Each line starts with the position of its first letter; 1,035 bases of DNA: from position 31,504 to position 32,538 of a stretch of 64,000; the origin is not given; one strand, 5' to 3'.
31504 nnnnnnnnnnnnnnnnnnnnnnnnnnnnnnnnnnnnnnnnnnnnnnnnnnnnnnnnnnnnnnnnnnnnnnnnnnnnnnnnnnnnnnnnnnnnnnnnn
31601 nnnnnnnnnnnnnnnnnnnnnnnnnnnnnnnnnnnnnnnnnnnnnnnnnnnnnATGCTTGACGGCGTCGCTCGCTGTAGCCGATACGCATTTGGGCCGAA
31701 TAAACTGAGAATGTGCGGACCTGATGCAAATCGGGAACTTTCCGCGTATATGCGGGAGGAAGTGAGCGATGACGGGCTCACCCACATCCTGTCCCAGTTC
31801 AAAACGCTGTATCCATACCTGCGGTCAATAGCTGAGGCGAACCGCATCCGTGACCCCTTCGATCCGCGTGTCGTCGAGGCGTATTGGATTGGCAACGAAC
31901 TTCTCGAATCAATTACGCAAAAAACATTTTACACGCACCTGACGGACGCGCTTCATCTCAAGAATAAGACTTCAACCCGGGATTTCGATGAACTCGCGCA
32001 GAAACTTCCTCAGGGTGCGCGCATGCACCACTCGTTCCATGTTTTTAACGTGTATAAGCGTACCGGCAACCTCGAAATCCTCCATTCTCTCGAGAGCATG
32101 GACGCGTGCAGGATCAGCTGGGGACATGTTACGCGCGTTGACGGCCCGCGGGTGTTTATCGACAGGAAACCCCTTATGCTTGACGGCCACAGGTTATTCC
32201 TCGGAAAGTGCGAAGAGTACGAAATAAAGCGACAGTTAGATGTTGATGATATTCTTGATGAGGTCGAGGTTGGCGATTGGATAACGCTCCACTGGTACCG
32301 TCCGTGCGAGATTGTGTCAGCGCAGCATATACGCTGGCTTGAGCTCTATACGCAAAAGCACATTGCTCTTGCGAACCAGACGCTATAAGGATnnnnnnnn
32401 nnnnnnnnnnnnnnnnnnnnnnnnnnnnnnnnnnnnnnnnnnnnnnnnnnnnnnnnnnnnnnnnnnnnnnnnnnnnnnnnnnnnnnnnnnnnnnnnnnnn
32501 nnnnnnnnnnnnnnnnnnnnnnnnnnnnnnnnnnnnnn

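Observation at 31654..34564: Orphan minimal two-subunit [NiFe]-hydrogenase with maturation protease, an unknown coupled partner and no electron-transfer subunits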

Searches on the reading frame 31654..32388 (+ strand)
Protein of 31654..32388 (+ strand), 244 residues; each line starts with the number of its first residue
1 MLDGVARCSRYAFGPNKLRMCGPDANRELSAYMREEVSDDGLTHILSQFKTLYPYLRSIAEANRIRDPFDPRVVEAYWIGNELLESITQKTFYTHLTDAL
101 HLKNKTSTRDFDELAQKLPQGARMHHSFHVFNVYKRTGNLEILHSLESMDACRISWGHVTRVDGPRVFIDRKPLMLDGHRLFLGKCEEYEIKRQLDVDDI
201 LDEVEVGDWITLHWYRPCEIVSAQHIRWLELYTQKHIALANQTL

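Call 5: search_protein_families(library=pfam, proteins=[window:31654-32388:+], max_evalue=0.01)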
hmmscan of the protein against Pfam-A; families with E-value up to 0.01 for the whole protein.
window:31654-32388:+ (244 aa): 1 family
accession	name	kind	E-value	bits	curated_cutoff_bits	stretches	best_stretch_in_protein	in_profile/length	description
PF19927.4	DUF6390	-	2e-59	201.4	25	1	3-243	4-240/244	Family of unknown function (DUF6390)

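Call 6: search_protein_families(library=ncbifam, proteins=[window:31654-32388:+], max_evalue=0.01)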
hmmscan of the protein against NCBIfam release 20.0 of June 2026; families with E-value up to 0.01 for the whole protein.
window:31654-32388:+ (244 aa): 0 families

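Call 23: search_solved_structures(query=window:31654-32388:+, show_alignments=2, max_evalue=10)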
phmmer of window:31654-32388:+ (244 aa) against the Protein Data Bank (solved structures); distinct sequences matched with E-value up to 10: 3.
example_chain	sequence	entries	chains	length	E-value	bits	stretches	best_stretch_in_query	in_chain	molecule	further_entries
8znj_A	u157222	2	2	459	0.95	12.1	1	51-140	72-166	Piwi domain-containing protein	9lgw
4w97_A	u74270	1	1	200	1.2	11.8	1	187-226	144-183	HTH-type transcriptional repressor KstR2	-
4w1u_A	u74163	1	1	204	1.2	11.8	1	187-226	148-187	HTH-type transcriptional repressor KstR2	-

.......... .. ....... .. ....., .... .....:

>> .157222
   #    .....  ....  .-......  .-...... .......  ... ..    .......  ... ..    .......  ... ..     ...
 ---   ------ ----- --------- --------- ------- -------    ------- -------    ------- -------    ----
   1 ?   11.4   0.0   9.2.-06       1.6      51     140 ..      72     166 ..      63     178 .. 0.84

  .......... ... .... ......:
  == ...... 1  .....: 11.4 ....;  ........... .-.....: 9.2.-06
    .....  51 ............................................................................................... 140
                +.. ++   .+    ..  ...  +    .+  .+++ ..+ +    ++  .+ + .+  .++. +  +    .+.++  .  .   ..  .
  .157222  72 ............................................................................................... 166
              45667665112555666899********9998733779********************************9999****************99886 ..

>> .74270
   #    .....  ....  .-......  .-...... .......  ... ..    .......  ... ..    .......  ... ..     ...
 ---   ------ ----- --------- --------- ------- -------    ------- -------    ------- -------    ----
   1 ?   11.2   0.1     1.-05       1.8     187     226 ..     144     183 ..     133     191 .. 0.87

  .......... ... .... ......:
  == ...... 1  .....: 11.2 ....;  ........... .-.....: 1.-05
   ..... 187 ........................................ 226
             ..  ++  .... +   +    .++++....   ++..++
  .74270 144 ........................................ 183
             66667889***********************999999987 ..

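Call 25: find_homologous_proteins(query=window:31654-32388:+, max_evalue=0.001)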
Query window:31654-32388:+ (244 aa): 1583 proteins with E <= 0.001 among 1795 candidates; the best 120 are listed.
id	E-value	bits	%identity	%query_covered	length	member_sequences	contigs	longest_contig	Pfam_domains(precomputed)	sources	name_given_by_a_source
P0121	1.5e-166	570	100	100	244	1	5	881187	PF19927.5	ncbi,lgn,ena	-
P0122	2.6e-124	432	74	99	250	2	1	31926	PF19927.5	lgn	-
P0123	2.4e-123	429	74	100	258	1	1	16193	PF19927.5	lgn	-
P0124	7.6e-117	407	69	99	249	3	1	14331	PF19927.5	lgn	-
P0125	5.1e-114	398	70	100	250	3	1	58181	PF19927.5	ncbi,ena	ncbi:MAG: DUF6390 family protein [Patescibacteria group bacterium]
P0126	1.3e-112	393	68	100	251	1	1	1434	PF19927.5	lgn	-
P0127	1.8e-109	383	66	99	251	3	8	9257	PF19927.5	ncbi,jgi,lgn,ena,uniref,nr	ncbi:MAG: hypothetical protein COT26_02275 [Candidatus Kerfeldbacteria bacterium CG08_land_8_20_14_0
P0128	3.6e-108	379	65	100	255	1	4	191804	PF19927.5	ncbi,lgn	-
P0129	2.3e-107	376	64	100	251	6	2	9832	PF19927.5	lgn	-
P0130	3.0e-107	376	66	100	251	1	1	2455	PF19927.5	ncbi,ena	-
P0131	4.8e-107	375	65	99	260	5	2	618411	PF19927.5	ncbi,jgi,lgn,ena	ncbi:MAG: DUF6390 family protein [Patescibacteria group bacterium]|jgi:hypothetical protein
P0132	3.5e-106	372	65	100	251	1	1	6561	PF19927.5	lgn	-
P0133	8.8e-105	368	61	99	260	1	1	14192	PF19927.5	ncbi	ncbi:MAG: DUF6390 family protein [Patescibacteria group bacterium]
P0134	1.4e-104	367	65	100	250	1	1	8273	PF19927.5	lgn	-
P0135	1.3e-103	364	62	100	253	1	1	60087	PF19927.5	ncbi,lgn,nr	ncbi:MAG: DUF6390 family protein [bacterium]|nr:DUF6390 family protein [bacterium]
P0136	9.3e-103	361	61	100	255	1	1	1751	PF19927.5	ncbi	-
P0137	1.1e-102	361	63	100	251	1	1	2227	PF19927.5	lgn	-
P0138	1.6e-102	360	63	100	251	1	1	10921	PF19927.5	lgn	-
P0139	2.3e-102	360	61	99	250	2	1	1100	PF19927.5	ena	-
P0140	4.7e-102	359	65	100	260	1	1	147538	PF19927.5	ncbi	-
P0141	1.1e-100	354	61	99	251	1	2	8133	PF19927.5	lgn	-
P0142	2.7e-100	353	62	100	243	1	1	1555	PF19927.5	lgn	-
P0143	5.2e-99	349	63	99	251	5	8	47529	PF19927.5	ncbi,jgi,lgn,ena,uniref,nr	ncbi:MAG: hypothetical protein COT25_04065 [Candidatus Kerfeldbacteria bacterium CG08_land_8_20_14_0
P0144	7.1e-99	348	61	99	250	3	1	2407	PF19927.5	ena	-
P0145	2.2e-98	347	62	99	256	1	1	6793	PF19927.5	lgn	-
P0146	6.4e-98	345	60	99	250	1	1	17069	PF19927.5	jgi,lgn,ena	-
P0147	6.1e-97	342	60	100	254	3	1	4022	PF19927.5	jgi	jgi:hypothetical protein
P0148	1.1e-96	341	63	92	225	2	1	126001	PF19927.5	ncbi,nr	ncbi:hypothetical protein C4546_04195 [Candidatus Parcubacteria bacterium]|nr:MAG: hypothetical prot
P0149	2.0e-96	340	61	100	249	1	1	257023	PF19927.5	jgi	jgi:hypothetical protein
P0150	4.8e-96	339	61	100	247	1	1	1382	PF19927.5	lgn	-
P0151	8.0e-96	338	61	100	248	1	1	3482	PF19927.5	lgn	-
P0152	1.8e-95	337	60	99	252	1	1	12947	PF19927.5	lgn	-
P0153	2.3e-95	337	58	100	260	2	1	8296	PF19927.5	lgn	-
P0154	1.0e-94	335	58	100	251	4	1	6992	PF19927.5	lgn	-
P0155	3.1e-94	333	59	99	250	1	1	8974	PF19927.5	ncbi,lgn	-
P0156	1.9e-93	331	61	100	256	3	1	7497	PF19927.5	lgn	-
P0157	4.7e-93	329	58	100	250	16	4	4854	PF19927.5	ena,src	-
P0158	4.8e-93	329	60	100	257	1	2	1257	PF19927.5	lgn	-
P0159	6.9e-93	329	61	100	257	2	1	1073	PF19927.5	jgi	-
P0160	1.2e-92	328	58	99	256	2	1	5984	PF19927.5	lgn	-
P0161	4.4e-92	326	58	99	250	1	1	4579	PF19927.5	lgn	-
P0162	8.3e-92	325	58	99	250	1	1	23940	PF19927.5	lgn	-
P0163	2.4e-91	324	58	100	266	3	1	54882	PF19927.5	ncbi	-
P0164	2.6e-91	324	56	99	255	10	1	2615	PF19927.5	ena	-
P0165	6.6e-91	322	57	100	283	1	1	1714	PF19927.5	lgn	-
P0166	1.6e-90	321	57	100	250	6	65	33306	PF19927.5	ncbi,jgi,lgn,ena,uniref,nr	ncbi:MAG TPA: hypothetical protein DDW92_00850 [Candidatus Veblenbacteria bacterium]|uniref:Uncharac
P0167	1.7e-89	318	57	100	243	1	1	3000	PF19927.5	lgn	-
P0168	1.7e-89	318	56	99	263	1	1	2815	PF19927.5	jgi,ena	-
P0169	2.2e-89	317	57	99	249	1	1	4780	PF19927.5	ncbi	-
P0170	2.3e-89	317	56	99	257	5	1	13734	PF19927.5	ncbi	-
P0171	3.1e-89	317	58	99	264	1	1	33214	PF19927.5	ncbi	ncbi:MAG: DUF6390 family protein [bacterium]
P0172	2.1e-88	314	56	99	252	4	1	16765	PF19927.5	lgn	-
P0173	3.6e-88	313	60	90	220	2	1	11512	PF19927.5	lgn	-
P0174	6.1e-88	313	55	100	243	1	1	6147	PF19927.5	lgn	-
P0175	2.8e-87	310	57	99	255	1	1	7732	PF19927.5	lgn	-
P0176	6.4e-87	309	57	100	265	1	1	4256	PF19927.5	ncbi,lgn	-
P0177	1.0e-86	309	58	99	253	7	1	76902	PF19927.5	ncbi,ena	-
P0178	1.5e-85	305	53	99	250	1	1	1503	PF19927.5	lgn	-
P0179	1.5e-85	305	54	100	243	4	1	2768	PF19927.5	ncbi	-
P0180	1.7e-85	305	54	100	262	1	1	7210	PF19927.5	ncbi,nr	ncbi:MAG: hypothetical protein HY341_02500 [Candidatus Kerfeldbacteria bacterium]|nr:hypothetical pr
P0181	2.2e-85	304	55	99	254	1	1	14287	PF19927.5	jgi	jgi:hypothetical protein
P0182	4.2e-85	303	53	100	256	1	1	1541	PF19927.5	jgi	jgi:hypothetical protein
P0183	1.2e-84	302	55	100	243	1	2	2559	PF19927.5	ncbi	-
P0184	3.7e-84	300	53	100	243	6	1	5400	PF19927.5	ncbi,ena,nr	ncbi:hypothetical protein KJ937_01730 [Patescibacteria group bacterium]|nr:hypothetical protein [Pat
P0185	4.7e-84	300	53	99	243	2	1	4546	PF19927.5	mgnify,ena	mgnify:CR=1 FL=1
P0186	6.8e-84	299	53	100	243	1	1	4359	PF19927.5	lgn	-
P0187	1.4e-83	298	53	100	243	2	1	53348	PF19927.5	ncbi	ncbi:MAG: DUF6390 family protein [Patescibacteria group bacterium]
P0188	1.6e-83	298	53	100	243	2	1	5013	PF19927.5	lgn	-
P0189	1.9e-83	298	53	100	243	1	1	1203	PF19927.5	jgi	jgi:hypothetical protein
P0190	4.4e-83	297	53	100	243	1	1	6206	PF19927.5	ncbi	-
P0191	4.8e-83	297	53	99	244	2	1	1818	PF19927.5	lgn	-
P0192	5.9e-83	296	55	99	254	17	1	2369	PF19927.5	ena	-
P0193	6.1e-83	296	54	99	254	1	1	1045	PF19927.5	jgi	jgi:hypothetical protein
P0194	9.5e-83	296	53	100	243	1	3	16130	PF19927.5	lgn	-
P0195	1.0e-82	295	51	100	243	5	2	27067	PF19927.5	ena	-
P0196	1.2e-82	295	50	100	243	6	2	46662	PF19927.5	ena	-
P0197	1.4e-82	295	56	98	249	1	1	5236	PF19927.5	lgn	-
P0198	1.9e-82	295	51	98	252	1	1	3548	PF19927.5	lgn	-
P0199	2.1e-82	294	53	100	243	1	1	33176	PF19927.5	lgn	-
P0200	2.3e-82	294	51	100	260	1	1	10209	PF19927.5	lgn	-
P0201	2.5e-82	294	53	99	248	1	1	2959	PF19927.5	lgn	-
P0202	2.6e-82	294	50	100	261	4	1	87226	PF19927.5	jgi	jgi:hypothetical protein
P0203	3.1e-82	294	53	100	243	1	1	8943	PF19927.5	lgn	-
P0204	3.2e-82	294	53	100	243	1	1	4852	PF19927.5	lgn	-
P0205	4.6e-82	293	51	100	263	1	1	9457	PF19927.5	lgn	-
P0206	4.9e-82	293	55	100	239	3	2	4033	PF19927.5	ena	-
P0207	6.4e-82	293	53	100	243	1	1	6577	PF19927.5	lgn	-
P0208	6.9e-82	293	53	100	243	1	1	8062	PF19927.5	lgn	-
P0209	8.9e-82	292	52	100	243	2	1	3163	PF19927.5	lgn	-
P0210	8.9e-82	292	51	100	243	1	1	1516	PF19927.5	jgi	-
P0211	9.2e-82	292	49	100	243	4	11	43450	PF19927.5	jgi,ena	-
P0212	9.2e-82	292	51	100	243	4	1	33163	PF19927.5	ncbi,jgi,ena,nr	ncbi:MAG: hypothetical protein US74_C0048G0006 [Parcubacteria group bacterium GW2011_GWA2_38_13]|nr:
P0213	9.3e-82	292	51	100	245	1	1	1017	PF19927.5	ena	-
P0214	1.1e-81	292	54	100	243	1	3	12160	PF19927.5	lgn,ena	-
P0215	1.2e-81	292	52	100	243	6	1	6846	PF19927.5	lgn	-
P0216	1.2e-81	292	51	99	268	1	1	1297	PF19927.5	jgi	jgi:hypothetical protein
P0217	1.4e-81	292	51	99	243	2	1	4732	PF19927.5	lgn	-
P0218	1.6e-81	292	51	99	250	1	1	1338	PF19927.5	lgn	-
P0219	1.7e-81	291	53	100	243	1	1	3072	PF19927.5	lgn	-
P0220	1.8e-81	291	55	100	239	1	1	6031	PF19927.5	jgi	jgi:hypothetical protein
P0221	2.3e-81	291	51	100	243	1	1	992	PF19927.5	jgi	-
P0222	2.4e-81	291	54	99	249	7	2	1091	PF19927.5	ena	-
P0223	2.4e-81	291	53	100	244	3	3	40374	PF19927.5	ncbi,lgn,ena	ncbi:MAG: DUF6390 family protein [Patescibacteria group bacterium]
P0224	2.5e-81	291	54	98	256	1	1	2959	PF19927.5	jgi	jgi:hypothetical protein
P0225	3.0e-81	291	51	100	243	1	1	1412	PF19927.5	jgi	-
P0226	3.2e-81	291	52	100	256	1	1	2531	PF19927.5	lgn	-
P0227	4.5e-81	290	52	100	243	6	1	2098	PF19927.5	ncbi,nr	ncbi:hypothetical protein KKF59_03470 [Patescibacteria group bacterium]|nr:hypothetical protein [Pat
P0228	5.4e-81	290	51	100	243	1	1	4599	PF19927.5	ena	-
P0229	6.7e-81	289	49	100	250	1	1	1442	PF19927.5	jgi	jgi:hypothetical protein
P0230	7.5e-81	289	50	100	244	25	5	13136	PF19927.5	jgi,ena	-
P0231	7.8e-81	289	51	100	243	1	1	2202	PF19927.5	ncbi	-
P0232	8.9e-81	289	49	100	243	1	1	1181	PF19927.5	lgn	-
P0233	9.0e-81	289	50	100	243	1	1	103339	PF19927.5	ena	-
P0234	9.4e-81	289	52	100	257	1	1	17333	PF19927.5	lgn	-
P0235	9.4e-81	289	51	100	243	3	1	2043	PF19927.5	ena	-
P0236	1.1e-80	289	51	100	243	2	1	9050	PF19927.5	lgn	-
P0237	1.5e-80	288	51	100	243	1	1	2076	PF19927.5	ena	-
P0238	1.5e-80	288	54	100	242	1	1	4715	PF19927.5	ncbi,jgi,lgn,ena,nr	ncbi:MAG TPA: DUF6390 family protein [Candidatus Paceibacterota bacterium]|nr:DUF6390 family protein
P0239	1.6e-80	288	51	98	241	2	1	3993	PF19927.5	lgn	-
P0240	1.7e-80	288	54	98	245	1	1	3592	PF19927.5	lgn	-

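Call 34: find_related_loci(query=A2, collection=genome_contigs, flank=10000)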
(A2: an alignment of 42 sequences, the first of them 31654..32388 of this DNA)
Query A2 (244 aa) in genome_contigs; peptide patterns used: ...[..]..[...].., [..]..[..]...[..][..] (x = any residue, [..] = any of these).
373 stretches matched a pattern; 366 encode a relative of the query (tblastn E <= 1e-3); the best 80 are kept; 80 distinct loci.
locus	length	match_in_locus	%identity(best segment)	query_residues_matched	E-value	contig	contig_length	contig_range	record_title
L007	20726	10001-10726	72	3-244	4e-126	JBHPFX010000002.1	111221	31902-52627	Patescibacteria group bacterium isolate SAG AM-311-L03 NODE_2_length_111221_cov_32.094561, whole genome shotgun sequence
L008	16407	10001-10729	70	2-244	1e-118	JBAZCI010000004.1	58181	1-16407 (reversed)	MAG: Patescibacteria group bacterium isolate SO_2017_GW1_133 NODE_2857_length_58181_cov_1.568729_OW334_2017, whole genom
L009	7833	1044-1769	66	3-244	1e-114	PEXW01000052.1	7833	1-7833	MAG: Candidatus Kerfeldbacteria bacterium CG08_land_8_20_14_0_20_43_14 CG08_land_8_20_14_0.20_scaffold_7352_c, whole gen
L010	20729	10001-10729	64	2-244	5e-113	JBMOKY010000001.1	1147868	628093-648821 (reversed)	MAG: Patescibacteria group bacterium isolate Betzabe_MAG010 MAG010_1, whole genome shotgun sequence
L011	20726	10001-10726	64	3-244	8e-113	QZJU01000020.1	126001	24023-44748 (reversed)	MAG: Candidatus Parcubacteria bacterium isolate SURF_31 contig-100_81_length_126001_read_count_20432182, whole genome sh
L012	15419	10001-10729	65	2-244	3e-112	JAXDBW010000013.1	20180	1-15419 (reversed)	MAG: Patescibacteria group bacterium isolate POMEDNA-B28 Raw2_k127_117607, whole genome shotgun sequence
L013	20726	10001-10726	65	3-244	1e-111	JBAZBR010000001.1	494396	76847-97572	MAG: Patescibacteria group bacterium isolate SO_2017_GW1_117 NODE_115_length_494396_cov_1.400511_OW334_2017, whole genom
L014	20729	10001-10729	62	2-244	3e-108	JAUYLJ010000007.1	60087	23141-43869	MAG: bacterium isolate C24_metabat.bin.3 C24_k141_157004, whole genome shotgun sequence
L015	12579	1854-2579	63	3-244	2e-103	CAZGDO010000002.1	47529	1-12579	MAG TPA_asm: uncultured Gammaproteobacteria bacterium isolate binchicken_co387_564 genome assembly, contig: NODE_330_len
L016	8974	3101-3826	59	3-244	9e-100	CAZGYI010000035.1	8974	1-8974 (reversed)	MAG TPA_asm: uncultured Gammaproteobacteria bacterium isolate SRP257756_co1_27 genome assembly, contig: NODE_7129_length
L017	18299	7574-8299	57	3-244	4e-98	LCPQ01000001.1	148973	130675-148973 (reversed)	MAG: Parcubacteria group bacterium GW2011_GWA2_48_9 UY34_C0001, whole genome shotgun sequence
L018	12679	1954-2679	58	2-244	4e-97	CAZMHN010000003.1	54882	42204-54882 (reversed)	MAG TPA_asm: uncultured Gammaproteobacteria bacterium isolate binchicken_co66_121 genome assembly, contig: NODE_1065_len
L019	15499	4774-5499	56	2-244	2e-94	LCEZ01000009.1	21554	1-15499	MAG: Parcubacteria group bacterium GW2011_GWD2_43_10 UV57_C0009, whole genome shotgun sequence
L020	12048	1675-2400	56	3-244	9e-95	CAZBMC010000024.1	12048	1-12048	MAG TPA_asm: uncultured Gammaproteobacteria bacterium isolate SRP329715_co1_47 genome assembly, contig: NODE_8060_length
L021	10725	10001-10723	58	2-243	2e-92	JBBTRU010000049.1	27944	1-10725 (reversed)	MAG: Patescibacteria group bacterium isolate H51-bin156_1 H51_bin156_1_000000000049, whole genome shotgun sequence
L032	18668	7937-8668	53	1-244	3e-87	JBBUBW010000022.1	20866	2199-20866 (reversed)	MAG: Patescibacteria group bacterium isolate H43-bin006_1 H43_bin006_1_000000000022, whole genome shotgun sequence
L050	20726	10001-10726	50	3-244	1e-82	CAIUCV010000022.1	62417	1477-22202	MAG: Candidatus Yanofskybacteria bacterium isolate D14_bin-0819 genome assembly, contig: bin-0819:22/23, whole genome sh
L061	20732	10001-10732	48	1-244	2e-81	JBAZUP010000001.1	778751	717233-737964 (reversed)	MAG: Patescibacteria group bacterium isolate SO_2017_GW1_231 NODE_45_length_778751_cov_3.412568_OW334_2017, whole genome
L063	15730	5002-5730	49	2-244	2e-81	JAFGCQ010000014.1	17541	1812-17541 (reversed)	MAG: Candidatus Zambryskiibacteriota bacterium isolate Zod_Metabat.1126 k87_6381377, whole genome shotgun sequence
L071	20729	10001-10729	48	2-244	8e-80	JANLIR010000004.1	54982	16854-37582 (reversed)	MAG: Candidatus Wolfebacteria bacterium isolate S40-20 k99_439123, whole genome shotgun sequence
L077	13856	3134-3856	50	4-244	5e-79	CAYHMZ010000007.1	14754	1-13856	MAG TPA_asm: uncultured Candidatus Saccharibacteria bacterium isolate ERP119705_co13_640 genome assembly, contig: NODE_5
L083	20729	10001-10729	47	2-244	8e-78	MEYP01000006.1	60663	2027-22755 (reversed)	MAG: Candidatus Azambacteria bacterium RIFCSPHIGHO2_02_FULL_52_12 rifcsphigho2_02_scaffold_1341, whole genome shotgun se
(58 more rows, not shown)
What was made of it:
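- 366 species-level genomes encode DUF6390 (call 34).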

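Call 41: predict_structure(alignment_id=A2)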
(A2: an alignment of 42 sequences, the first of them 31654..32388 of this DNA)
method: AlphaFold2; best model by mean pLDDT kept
length: 244 residues; sequences in the alignment: 42
mean_pLDDT: 85.4   pTM: 0.85
mean pLDDT of the five models: 85.4, 84.1, 83.3, 82.5, 81.0
residues with pLDDT >= 90: 142; 70-90: 59; 50-70: 29; < 50: 14
segments of 3 or more residues with pLDDT < 50: 15-27
pLDDT, mean of each block of 10 residues (from residue 1): 78 55 43 57 80 95 96 97 98 96 88 95 95 67 80 94 95 95 97 72 92 90 97 98 85
secondary structure, 60 per line:
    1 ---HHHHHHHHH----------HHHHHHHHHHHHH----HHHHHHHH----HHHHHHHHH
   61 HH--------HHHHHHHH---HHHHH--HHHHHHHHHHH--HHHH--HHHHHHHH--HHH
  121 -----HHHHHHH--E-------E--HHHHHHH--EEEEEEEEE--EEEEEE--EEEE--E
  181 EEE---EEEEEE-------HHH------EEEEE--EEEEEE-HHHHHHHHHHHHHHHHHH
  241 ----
elements in order: H4-12 H23-35 H40-47 H52-62 H71-78 H82-86 H89-99 H102-105 H108-115 H126-132 H146-152 E155-163 E166-171 E174-177 E180-183 E187-192 E209-213 E216-221 H223-240
